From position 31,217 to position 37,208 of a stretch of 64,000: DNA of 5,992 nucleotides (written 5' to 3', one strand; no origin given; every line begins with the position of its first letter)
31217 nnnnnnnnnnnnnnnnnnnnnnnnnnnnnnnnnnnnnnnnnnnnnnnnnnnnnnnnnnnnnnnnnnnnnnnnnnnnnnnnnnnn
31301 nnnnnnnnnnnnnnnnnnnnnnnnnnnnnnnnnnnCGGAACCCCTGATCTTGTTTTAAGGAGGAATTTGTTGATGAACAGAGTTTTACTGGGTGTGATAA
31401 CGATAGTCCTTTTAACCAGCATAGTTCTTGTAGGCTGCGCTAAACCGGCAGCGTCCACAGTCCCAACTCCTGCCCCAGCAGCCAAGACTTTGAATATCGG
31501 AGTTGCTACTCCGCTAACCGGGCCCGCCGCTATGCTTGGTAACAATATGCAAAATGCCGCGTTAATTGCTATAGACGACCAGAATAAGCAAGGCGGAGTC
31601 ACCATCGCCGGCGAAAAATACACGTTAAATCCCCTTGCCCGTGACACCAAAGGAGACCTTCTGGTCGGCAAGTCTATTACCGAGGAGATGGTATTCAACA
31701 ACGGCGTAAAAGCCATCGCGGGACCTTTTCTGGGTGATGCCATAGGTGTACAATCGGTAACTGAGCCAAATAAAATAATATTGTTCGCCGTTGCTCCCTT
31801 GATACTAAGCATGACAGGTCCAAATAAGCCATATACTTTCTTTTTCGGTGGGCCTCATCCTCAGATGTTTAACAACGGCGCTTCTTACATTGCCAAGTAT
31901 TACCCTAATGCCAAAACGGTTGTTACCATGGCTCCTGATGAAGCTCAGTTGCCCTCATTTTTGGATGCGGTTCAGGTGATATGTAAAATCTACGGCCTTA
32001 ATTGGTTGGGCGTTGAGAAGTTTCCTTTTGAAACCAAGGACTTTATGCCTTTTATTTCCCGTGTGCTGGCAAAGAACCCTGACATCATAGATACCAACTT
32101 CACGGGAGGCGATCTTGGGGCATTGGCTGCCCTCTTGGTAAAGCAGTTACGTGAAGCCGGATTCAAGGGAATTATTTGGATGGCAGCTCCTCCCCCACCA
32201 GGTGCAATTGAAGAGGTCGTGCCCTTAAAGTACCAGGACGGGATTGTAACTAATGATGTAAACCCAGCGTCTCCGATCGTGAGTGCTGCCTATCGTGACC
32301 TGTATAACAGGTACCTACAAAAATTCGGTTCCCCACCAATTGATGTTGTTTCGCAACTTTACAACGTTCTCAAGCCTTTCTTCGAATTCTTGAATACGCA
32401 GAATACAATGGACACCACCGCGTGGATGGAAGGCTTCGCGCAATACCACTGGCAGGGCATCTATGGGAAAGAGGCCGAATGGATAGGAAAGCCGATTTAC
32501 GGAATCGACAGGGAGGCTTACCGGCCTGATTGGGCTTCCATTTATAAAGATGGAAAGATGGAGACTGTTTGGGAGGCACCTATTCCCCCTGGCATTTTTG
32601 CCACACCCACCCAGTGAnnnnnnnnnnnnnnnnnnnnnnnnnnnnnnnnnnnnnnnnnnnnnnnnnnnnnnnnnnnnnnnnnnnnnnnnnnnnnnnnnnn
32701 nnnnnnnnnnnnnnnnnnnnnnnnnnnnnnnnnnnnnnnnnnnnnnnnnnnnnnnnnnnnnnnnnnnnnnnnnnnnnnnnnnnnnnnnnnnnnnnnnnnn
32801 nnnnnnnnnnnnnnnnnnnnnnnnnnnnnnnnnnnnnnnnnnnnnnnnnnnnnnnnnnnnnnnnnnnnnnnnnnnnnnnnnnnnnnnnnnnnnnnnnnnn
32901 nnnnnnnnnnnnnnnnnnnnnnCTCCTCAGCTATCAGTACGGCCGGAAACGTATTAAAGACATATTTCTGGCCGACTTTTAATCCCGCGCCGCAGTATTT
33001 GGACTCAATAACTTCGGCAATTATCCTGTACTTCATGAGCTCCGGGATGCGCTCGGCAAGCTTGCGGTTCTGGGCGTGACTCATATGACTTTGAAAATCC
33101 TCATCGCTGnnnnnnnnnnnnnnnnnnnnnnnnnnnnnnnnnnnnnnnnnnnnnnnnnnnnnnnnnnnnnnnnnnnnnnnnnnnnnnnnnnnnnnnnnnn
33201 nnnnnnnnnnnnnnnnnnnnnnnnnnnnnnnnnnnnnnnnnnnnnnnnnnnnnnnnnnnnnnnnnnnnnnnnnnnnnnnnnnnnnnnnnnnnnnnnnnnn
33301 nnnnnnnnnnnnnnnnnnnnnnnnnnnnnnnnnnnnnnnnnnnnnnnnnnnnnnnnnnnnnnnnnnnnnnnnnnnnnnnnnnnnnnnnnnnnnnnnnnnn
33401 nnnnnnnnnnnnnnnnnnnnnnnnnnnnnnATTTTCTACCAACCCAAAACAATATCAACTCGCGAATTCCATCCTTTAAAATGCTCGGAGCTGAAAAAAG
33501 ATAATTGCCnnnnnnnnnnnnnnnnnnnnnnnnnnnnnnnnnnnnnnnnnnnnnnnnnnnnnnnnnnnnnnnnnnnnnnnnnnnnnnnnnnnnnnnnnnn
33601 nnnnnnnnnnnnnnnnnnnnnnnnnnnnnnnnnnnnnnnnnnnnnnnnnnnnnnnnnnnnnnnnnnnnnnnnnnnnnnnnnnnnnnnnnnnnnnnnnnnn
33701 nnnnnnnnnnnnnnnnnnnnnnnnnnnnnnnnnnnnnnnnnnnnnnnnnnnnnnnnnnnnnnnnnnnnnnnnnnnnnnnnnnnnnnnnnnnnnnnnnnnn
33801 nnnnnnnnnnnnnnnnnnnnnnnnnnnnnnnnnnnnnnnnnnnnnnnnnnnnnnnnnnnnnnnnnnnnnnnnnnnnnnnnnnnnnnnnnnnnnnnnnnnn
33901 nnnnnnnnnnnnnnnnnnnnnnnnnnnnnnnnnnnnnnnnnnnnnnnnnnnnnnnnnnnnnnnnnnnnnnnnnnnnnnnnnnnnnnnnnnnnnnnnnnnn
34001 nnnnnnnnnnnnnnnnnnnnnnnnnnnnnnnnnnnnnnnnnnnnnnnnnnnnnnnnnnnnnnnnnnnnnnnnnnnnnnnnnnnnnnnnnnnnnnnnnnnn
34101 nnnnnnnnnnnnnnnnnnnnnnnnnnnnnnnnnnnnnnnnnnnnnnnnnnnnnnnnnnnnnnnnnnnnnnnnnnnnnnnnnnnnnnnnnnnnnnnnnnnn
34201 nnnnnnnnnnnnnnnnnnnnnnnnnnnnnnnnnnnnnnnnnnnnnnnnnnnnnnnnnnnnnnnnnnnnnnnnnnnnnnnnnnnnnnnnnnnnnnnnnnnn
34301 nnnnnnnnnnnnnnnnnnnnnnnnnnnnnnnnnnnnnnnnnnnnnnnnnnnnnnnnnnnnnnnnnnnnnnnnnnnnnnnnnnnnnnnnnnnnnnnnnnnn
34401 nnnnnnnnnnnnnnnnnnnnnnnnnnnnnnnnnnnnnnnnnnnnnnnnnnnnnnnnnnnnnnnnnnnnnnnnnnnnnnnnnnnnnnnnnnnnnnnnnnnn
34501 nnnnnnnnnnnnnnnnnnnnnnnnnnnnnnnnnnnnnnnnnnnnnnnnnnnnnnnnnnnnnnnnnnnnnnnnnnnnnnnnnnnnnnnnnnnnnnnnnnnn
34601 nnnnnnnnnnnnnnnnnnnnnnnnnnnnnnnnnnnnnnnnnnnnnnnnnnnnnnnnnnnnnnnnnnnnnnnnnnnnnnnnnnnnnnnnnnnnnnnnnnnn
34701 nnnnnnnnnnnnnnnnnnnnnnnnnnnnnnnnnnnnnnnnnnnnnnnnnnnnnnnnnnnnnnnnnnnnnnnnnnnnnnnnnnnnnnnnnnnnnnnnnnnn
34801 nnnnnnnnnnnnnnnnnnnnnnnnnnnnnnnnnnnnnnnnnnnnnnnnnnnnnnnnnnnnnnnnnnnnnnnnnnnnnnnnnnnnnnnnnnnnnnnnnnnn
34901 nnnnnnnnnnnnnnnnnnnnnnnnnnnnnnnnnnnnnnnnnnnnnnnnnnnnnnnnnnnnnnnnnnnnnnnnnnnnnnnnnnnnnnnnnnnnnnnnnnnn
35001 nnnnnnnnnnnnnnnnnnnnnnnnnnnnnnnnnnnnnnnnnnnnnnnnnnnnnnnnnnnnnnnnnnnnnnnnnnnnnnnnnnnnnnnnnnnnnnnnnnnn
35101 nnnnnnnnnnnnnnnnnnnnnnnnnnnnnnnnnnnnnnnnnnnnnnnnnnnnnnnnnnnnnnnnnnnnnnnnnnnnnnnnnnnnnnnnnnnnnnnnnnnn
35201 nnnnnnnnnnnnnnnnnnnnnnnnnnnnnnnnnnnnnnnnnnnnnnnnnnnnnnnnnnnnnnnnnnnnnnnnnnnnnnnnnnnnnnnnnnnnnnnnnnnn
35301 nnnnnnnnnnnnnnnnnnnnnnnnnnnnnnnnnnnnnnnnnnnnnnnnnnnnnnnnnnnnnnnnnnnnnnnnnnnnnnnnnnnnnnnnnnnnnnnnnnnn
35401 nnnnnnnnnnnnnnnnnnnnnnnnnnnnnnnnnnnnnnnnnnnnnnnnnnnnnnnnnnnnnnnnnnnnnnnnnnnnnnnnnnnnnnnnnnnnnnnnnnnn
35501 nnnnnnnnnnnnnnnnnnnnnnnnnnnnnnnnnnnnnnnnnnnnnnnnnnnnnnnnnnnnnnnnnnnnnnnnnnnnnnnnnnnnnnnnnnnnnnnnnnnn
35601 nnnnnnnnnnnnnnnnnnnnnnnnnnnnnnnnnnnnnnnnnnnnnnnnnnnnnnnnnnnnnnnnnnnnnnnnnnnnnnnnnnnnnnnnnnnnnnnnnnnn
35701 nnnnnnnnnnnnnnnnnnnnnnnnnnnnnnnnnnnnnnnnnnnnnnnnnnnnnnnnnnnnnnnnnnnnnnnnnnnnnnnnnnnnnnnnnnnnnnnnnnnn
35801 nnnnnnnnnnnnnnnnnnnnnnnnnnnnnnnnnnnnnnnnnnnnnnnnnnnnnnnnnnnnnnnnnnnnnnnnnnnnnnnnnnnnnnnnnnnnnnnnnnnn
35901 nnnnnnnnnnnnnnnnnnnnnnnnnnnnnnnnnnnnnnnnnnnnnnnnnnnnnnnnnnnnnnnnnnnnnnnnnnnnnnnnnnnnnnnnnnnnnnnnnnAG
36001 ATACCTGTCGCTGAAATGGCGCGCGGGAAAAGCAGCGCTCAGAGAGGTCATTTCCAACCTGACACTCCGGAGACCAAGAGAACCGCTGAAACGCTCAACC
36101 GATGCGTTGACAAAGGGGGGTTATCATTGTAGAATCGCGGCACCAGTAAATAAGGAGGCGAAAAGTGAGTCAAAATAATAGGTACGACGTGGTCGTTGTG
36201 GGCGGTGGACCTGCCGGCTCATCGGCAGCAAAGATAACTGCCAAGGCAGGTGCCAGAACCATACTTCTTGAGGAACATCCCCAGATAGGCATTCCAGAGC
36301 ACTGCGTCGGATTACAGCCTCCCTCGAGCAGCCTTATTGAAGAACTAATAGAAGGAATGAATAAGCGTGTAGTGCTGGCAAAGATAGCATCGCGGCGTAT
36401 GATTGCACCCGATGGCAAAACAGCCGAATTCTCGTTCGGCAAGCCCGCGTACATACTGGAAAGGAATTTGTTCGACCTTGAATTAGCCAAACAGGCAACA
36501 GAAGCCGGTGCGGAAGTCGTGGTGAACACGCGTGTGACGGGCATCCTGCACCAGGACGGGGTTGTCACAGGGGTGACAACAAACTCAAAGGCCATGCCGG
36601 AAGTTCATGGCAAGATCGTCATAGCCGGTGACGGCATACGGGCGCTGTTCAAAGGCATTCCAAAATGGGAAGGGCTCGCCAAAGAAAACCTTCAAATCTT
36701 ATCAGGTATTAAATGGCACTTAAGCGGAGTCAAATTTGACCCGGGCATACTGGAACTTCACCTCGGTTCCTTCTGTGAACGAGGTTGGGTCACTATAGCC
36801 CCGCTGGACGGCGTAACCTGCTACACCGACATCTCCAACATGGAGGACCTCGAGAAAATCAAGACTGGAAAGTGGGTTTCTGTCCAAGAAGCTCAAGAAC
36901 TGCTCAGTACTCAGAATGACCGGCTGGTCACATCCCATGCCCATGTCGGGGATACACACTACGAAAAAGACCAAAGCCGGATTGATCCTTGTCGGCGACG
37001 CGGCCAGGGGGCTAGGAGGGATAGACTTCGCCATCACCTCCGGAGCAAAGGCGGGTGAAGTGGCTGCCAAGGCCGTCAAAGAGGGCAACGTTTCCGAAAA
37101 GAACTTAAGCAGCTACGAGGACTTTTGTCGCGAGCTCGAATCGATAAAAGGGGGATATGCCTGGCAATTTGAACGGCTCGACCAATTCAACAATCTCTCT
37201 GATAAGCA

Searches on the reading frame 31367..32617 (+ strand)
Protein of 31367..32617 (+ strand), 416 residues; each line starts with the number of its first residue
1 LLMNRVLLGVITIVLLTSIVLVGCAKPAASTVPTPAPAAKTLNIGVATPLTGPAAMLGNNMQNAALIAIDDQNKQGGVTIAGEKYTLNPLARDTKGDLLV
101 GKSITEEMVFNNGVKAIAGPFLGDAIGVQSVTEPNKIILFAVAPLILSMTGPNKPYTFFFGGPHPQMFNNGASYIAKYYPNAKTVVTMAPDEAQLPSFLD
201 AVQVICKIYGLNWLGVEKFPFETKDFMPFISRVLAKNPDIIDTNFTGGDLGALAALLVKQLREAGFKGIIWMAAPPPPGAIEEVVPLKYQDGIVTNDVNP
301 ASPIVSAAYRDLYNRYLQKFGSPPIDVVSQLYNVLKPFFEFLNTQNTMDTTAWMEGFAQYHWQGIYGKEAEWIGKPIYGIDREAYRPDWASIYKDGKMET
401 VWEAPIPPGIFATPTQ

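Call 7: search_protein_families(library=ncbifam, proteins=[window:31367-32617:+], max_evalue=0.001)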
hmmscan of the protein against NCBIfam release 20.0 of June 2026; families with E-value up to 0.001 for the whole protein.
window:31367-32617:+ (416 aa): 3 families
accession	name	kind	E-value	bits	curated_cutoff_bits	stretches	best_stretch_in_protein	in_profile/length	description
NF011933.0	PRK15404.1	subfamily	5.6e-06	25.7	477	1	37-267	22-243/370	high-affinity branched-chain amino acid ABC transporter substrate-binding protein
TIGR03669.1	urea_ABC_arch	equivalog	1e-05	24.7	494.8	1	43-243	2-194/375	urea ABC transporter substrate-binding protein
TIGR03407.1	urea_ABC_UrtA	exception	1.5e-05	24.1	492.75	1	43-266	2-216/361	urea ABC transporter substrate-binding protein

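Call 8: search_protein_families(library=pfam, proteins=[window:31367-32617:+], max_evalue=0.001)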
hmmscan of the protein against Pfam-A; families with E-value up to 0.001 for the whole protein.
window:31367-32617:+ (416 aa): 2 families
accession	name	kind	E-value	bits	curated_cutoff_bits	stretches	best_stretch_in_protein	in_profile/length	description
PF13458.12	Peripla_BP_6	-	1.4e-35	124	31.7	1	41-368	1-319/343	Periplasmic binding protein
PF13433.12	Peripla_BP_5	-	1.6e-08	34.5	27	1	43-267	2-214/363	Periplasmic binding protein domain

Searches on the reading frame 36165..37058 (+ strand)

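Call 45: search_protein_families(library=pfam, proteins=[window:36165-37058:+], max_evalue=0.0001)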
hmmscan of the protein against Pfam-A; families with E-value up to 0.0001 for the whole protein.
window:36165-37058:+ (297 aa): 12 families
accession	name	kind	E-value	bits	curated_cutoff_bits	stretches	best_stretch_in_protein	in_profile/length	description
PF12831.13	FAD_oxidored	-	1.4e-13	51.4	27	1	8-153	1-141/416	FAD dependent oxidoreductase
PF01494.25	FAD_binding_3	-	2e-11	44.2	22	1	7-160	2-161/349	FAD binding domain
PF01266.30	DAO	-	2.8e-11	44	27.9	0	8-42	1-35/353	FAD dependent oxidoreductase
PF07992.20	Pyr_redox_2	-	4.1e-09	36.7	26.1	1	7-154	1-106/291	Pyridine nucleotide-disulphide oxidoreductase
PF01134.28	GIDA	-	1e-07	31.9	22.1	1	8-153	1-146/391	Glucose inhibited division protein A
PF00890.30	FAD_binding_2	-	1.2e-07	31.7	20.4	1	8-42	1-35/414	FAD binding domain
PF04820.20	Trp_halogenase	-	1.4e-07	31.1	21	0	75-161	132-216/458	Tryptophan halogenase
PF01946.23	Thi4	-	3.6e-06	26.8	26.2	0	6-42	17-54/235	Thi4 family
PF03486.20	HI0933_like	-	3.8e-06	27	50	0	8-42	2-36/244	HI0933-like protein Rossmann domain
PF05834.18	Lycopene_cycl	-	7.1e-06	25.8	23.4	1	8-196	1-172/380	Lycopene cyclase protein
PF13450.12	NAD_binding_8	-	2.7e-05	24.8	21.9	1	11-42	1-32/68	NAD(P)-binding Rossmann-like domain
PF00070.33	Pyr_redox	-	3.1e-05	24.8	22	0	9-42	2-35/82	Pyridine nucleotide-disulphide oxidoreductase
